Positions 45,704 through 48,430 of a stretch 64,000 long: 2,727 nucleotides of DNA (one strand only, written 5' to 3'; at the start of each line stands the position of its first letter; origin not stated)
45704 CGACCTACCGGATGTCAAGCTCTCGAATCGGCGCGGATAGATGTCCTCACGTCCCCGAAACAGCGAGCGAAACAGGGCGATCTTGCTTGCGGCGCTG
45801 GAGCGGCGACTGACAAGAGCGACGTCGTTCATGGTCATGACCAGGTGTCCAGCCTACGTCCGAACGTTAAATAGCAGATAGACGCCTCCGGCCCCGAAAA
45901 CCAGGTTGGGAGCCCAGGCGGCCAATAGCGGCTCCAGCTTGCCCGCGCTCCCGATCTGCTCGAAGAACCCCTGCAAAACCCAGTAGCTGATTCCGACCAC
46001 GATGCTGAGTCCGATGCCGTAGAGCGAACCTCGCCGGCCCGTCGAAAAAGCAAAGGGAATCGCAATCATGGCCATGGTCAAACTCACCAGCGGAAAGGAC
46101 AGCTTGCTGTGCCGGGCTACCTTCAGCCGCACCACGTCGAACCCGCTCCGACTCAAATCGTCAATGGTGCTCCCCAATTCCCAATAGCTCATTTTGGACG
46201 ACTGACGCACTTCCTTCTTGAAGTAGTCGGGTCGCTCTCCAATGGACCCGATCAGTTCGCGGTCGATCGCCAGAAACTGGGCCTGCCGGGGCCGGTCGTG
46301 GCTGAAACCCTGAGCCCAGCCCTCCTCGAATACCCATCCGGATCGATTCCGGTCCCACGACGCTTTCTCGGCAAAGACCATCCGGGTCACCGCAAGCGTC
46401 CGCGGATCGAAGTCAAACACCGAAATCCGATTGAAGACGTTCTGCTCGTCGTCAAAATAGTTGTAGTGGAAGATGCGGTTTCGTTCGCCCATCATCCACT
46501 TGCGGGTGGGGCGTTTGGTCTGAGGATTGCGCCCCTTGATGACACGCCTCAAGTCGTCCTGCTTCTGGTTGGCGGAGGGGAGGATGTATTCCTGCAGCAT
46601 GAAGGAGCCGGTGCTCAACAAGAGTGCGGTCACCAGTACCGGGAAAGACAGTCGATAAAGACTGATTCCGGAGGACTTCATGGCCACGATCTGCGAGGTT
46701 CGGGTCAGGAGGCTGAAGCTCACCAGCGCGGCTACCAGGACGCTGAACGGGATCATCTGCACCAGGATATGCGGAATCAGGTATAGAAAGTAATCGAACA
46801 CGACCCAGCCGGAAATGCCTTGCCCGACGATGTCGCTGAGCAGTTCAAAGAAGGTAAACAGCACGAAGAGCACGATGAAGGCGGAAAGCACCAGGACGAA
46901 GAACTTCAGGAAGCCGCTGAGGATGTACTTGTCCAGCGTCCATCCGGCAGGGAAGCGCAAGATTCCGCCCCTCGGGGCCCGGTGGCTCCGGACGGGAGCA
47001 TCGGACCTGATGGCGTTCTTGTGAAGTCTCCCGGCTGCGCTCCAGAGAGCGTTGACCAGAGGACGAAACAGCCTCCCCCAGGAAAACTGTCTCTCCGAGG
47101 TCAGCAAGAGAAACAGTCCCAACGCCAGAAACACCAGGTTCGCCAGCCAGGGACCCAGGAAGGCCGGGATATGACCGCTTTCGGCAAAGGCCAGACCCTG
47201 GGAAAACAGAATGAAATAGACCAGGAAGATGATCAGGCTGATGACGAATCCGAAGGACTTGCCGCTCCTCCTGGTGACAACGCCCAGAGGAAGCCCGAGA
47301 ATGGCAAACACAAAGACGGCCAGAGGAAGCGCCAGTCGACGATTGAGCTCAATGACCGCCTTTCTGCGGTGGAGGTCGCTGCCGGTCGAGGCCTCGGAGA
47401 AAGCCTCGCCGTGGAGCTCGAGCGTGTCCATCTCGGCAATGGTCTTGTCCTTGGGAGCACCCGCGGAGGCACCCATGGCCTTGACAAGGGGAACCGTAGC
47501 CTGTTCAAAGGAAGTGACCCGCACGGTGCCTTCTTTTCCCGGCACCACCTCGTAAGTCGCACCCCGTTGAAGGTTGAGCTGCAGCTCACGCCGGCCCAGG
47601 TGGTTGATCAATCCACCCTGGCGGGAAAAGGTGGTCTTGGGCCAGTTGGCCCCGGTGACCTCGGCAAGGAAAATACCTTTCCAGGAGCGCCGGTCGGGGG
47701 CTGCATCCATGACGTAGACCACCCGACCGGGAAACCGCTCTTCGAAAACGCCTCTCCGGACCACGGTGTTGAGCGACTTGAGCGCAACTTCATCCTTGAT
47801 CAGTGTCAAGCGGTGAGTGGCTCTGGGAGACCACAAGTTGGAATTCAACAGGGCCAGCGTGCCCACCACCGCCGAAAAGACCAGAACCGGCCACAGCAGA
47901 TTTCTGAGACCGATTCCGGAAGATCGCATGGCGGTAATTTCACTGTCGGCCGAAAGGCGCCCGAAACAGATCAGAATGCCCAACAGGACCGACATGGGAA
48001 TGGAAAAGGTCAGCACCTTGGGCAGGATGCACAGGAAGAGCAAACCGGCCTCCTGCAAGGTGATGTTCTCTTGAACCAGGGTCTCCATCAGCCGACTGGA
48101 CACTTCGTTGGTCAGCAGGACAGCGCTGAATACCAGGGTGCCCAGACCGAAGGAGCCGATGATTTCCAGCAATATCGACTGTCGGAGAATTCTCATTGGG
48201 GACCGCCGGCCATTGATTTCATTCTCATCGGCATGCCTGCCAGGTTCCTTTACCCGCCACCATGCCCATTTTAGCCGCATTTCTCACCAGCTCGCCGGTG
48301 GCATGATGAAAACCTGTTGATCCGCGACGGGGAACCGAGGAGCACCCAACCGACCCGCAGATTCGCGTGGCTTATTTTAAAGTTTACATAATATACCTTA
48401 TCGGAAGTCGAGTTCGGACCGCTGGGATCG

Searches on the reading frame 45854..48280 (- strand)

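Call 21: search_protein_families(library=pfam, proteins=[window:45854-48280:-], max_evalue=0.00001)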
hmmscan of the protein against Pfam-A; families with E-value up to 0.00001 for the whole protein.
window:45854-48280:- (808 aa): 1 family
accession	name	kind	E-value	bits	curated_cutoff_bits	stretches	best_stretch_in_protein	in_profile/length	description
PF03739.19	LptF_LptG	-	3.3e-165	549.8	27.9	2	451-803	1-351/353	Lipopolysaccharide export system permease LptF/LptG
